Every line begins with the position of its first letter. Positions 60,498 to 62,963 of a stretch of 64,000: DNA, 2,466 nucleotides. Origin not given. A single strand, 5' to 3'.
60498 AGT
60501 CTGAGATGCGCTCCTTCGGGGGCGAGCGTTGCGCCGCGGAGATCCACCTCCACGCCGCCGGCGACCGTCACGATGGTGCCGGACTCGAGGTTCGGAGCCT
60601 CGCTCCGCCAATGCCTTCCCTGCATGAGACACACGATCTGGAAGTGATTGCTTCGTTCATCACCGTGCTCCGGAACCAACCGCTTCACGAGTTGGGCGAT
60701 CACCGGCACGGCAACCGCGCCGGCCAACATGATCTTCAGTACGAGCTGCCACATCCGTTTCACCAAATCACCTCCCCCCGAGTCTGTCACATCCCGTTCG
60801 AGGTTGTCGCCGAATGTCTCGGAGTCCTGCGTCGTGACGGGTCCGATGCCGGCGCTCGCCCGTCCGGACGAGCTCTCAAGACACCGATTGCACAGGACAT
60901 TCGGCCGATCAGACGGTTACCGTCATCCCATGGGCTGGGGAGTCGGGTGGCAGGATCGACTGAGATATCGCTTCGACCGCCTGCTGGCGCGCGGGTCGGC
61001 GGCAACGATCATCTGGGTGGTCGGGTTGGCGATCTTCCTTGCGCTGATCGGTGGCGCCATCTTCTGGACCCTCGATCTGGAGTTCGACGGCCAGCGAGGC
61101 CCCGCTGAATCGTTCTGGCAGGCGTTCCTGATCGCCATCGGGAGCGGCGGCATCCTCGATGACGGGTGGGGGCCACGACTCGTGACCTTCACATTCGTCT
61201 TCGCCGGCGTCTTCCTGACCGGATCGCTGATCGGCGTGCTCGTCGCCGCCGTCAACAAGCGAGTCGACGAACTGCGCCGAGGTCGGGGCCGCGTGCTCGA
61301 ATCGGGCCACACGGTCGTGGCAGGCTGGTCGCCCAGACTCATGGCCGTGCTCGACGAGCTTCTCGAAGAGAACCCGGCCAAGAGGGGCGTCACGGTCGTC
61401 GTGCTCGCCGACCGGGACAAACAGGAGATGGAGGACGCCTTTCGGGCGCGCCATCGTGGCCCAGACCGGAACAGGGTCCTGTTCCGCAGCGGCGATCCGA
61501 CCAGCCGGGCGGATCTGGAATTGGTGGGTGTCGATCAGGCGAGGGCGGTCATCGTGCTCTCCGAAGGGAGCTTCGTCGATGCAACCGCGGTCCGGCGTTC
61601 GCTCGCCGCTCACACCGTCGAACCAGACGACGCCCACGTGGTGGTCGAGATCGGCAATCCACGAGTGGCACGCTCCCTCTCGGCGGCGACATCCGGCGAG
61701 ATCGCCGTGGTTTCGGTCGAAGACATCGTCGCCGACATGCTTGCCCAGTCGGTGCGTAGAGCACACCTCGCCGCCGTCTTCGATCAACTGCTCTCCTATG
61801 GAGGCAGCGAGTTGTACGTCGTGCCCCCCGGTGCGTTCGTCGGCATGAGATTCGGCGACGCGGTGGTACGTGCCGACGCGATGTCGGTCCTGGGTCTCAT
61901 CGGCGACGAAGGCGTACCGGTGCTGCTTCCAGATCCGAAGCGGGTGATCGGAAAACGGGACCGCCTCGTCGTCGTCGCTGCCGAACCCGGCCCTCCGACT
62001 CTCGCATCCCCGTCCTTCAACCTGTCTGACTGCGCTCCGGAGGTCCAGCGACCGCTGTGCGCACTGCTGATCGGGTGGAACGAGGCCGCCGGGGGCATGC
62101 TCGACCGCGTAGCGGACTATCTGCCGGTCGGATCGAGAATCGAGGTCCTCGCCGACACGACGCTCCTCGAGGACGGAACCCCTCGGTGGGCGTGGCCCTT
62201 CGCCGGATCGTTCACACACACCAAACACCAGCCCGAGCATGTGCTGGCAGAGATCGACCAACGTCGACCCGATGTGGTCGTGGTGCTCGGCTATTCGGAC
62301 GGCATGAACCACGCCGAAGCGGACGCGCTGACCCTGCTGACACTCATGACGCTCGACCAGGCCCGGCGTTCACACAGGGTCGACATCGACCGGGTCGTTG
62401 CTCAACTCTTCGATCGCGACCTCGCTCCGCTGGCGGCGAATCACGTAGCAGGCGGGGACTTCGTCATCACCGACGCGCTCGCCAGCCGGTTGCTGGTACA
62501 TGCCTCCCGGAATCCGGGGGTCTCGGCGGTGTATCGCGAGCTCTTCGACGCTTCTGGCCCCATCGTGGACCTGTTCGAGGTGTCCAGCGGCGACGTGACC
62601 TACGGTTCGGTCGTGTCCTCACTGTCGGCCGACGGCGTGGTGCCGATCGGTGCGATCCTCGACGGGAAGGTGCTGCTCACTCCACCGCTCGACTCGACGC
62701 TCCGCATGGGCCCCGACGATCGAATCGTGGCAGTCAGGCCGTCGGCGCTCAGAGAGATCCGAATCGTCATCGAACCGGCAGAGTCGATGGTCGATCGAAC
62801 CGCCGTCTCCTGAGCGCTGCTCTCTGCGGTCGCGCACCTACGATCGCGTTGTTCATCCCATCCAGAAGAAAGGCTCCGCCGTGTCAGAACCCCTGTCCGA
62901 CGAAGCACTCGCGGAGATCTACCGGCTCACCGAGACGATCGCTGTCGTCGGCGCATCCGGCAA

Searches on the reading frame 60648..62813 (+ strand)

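Call 59: search_protein_families(library=pfam, proteins=[window:60648-62813:+], max_evalue=0.001)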
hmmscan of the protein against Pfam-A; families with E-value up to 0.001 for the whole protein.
window:60648-62813:+ (721 aa): 3 families
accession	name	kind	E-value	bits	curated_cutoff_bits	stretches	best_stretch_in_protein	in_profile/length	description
PF06241.17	Castor_Poll_mid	-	3.2e-17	62.9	26.7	2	358-445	1-89/104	Castor and Pollux, part of voltage-gated ion channel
PF22614.2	Slo-like_RCK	-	3.4e-08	33.6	24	1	219-309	3-90/119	Calcium-activated potassium channel slowpoke-like RCK domain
PF02254.24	TrkA_N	-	9.3e-05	23.2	23.8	1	223-347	2-108/116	TrkA-N domain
